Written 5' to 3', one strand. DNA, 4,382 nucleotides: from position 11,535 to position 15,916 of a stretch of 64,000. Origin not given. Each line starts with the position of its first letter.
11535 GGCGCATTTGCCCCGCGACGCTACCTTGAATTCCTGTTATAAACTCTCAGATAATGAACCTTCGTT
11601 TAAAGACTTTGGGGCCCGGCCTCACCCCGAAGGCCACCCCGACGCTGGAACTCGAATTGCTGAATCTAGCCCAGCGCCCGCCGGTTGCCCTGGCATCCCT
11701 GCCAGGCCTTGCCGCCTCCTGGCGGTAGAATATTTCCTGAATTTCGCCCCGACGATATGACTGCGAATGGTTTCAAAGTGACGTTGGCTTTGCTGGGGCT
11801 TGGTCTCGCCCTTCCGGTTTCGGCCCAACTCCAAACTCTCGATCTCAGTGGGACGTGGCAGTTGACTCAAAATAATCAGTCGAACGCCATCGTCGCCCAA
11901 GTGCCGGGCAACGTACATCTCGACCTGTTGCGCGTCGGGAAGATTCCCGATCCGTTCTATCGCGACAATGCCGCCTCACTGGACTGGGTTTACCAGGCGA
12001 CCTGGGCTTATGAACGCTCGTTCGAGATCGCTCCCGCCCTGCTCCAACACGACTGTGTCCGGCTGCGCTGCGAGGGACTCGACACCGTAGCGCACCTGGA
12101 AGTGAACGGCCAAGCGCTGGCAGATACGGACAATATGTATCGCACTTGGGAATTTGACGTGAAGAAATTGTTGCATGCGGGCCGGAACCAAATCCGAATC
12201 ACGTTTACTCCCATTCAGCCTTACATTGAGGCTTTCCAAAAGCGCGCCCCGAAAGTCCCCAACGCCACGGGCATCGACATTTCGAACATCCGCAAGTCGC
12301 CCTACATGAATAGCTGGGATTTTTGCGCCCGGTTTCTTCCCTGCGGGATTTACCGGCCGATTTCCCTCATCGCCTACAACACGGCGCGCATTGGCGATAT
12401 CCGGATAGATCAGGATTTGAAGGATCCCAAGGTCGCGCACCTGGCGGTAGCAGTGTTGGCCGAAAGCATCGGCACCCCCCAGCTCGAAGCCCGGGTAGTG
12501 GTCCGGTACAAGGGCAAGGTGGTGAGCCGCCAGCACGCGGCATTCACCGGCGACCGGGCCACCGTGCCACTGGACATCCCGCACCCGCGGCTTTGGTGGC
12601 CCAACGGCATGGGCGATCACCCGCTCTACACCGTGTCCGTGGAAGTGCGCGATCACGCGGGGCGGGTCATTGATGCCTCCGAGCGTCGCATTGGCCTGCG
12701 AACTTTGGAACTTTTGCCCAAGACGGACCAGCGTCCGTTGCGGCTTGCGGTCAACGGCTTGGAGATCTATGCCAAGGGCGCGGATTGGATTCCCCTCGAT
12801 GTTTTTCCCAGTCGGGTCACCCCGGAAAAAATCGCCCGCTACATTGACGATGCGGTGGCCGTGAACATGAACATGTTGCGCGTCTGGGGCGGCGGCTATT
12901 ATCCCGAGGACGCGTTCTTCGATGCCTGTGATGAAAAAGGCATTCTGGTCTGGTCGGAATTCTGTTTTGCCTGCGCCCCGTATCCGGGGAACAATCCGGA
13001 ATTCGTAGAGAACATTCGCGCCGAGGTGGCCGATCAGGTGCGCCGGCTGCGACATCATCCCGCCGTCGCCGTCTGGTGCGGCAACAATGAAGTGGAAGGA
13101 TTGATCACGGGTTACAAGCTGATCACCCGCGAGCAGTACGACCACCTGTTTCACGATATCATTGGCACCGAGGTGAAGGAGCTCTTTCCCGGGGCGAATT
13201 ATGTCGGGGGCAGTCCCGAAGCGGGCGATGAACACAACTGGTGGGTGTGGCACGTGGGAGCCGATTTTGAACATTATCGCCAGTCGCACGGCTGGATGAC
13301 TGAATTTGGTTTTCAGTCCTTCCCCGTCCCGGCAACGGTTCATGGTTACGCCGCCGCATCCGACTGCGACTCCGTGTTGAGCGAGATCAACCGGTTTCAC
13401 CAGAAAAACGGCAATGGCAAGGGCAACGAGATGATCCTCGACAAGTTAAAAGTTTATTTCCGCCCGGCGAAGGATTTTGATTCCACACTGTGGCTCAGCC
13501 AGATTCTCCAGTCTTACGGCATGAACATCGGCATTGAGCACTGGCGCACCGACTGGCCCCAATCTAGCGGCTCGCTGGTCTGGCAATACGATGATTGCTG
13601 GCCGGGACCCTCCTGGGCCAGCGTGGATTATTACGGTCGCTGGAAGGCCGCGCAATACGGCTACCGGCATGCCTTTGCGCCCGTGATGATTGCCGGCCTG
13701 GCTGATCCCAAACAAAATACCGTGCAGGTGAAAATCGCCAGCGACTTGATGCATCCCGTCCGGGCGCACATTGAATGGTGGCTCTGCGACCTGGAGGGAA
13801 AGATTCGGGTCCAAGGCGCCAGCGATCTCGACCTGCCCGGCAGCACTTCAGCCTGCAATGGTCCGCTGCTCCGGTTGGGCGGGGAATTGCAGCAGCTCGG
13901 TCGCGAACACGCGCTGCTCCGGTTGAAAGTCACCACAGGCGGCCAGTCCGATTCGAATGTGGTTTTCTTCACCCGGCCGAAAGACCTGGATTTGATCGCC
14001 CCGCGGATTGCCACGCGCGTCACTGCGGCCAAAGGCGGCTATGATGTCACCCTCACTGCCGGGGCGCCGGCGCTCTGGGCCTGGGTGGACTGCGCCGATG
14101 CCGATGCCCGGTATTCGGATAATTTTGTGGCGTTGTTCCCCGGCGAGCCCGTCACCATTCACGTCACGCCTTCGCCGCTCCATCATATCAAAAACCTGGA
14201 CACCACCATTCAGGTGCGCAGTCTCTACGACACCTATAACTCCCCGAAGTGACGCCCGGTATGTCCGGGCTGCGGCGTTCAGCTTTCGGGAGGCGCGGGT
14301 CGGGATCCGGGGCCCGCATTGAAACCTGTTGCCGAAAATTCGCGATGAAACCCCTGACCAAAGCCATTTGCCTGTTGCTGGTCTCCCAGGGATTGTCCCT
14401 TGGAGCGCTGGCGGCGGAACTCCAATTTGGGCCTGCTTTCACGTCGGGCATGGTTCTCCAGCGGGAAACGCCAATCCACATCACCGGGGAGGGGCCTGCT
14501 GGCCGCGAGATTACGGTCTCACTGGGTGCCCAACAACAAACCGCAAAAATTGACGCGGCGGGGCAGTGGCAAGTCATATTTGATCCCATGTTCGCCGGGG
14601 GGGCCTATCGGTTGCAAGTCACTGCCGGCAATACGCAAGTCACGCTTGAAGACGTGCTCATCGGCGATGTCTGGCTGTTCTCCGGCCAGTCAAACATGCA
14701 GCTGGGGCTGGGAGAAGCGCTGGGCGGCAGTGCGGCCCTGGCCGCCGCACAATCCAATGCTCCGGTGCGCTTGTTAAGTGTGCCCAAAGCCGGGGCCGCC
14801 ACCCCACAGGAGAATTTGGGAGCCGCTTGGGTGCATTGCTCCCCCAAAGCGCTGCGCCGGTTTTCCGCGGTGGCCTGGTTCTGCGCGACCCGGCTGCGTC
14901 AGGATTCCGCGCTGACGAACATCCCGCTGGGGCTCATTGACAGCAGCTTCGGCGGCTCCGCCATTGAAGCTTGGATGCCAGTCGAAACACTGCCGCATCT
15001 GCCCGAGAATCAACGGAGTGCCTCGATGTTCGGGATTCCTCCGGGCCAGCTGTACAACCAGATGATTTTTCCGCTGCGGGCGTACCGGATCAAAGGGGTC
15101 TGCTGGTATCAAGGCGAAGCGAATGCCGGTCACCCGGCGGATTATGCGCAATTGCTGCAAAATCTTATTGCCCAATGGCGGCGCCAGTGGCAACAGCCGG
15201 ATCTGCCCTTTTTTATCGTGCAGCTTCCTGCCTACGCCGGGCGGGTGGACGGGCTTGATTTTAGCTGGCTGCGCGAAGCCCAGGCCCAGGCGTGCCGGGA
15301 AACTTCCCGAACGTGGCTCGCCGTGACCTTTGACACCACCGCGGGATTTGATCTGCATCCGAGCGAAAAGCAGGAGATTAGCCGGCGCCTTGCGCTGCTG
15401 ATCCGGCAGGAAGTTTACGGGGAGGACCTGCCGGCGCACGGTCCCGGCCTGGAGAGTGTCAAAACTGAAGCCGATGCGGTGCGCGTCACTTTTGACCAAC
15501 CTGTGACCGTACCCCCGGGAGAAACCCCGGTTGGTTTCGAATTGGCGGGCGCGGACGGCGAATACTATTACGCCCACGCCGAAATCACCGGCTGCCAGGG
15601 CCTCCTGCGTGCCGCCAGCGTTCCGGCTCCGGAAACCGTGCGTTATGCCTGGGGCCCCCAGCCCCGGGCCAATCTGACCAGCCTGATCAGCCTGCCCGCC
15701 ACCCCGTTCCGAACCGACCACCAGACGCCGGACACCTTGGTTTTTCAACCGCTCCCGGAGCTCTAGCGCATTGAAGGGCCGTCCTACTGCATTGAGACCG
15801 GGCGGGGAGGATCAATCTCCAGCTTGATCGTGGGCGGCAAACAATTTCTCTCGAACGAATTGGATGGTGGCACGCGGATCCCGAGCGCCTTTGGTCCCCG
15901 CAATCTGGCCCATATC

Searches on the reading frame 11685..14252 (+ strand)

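Call 25: search_protein_families(library=pfam, proteins=[window:11685-14252:+], max_evalue=0.001)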
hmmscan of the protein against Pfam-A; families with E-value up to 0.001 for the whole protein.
window:11685-14252:+ (855 aa): 5 families
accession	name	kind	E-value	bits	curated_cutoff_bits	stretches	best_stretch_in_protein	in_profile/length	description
PF22666.2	Glyco_hydro_2_N2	-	3.7e-47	160.9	27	1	58-224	1-167/167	Glycosyl hydrolase 2 galactose-binding domain-like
PF17753.7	Ig_mannosidase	-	2e-20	72.7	22.6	1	772-850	3-81/81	Ig-fold domain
PF00703.27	Glyco_hydro_2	-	2.3e-12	48.1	23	1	234-339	1-109/109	Glycosyl hydrolases family 2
PF02837.24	Glyco_hydro_2_N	-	5.3e-09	36.7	28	1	73-174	36-133/169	Glycosyl hydrolases family 2, sugar binding domain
PF17786.7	Mannosidase_ig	-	9.8e-07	29.7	23.4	1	679-767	2-91/91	Mannosidase Ig/CBM-like domain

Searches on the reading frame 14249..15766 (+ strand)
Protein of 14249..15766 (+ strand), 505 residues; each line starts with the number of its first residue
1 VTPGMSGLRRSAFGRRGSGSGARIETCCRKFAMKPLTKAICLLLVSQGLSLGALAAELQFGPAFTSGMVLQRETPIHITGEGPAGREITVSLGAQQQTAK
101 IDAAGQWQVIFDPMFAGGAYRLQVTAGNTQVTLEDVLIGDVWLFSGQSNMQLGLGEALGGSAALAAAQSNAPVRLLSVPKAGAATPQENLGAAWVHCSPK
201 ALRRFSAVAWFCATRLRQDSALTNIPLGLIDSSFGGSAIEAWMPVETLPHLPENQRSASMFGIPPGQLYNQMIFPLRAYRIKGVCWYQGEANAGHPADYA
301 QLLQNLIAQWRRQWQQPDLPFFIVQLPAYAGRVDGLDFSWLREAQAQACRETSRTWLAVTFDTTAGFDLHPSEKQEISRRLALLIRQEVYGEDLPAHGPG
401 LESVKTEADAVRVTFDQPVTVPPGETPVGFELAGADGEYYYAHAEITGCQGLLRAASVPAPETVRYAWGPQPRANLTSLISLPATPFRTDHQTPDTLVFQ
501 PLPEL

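Call 25: search_protein_families(library=pfam, proteins=[window:14249-15766:+], max_evalue=0.001)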
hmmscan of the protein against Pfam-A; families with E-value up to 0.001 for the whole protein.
window:14249-15766:+ (505 aa): 1 family
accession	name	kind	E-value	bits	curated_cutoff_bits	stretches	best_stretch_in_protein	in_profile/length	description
PF03629.24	SASA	-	6.4e-21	75.4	24.8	1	140-347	3-185/226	Carbohydrate esterase, sialic acid-specific acetylesterase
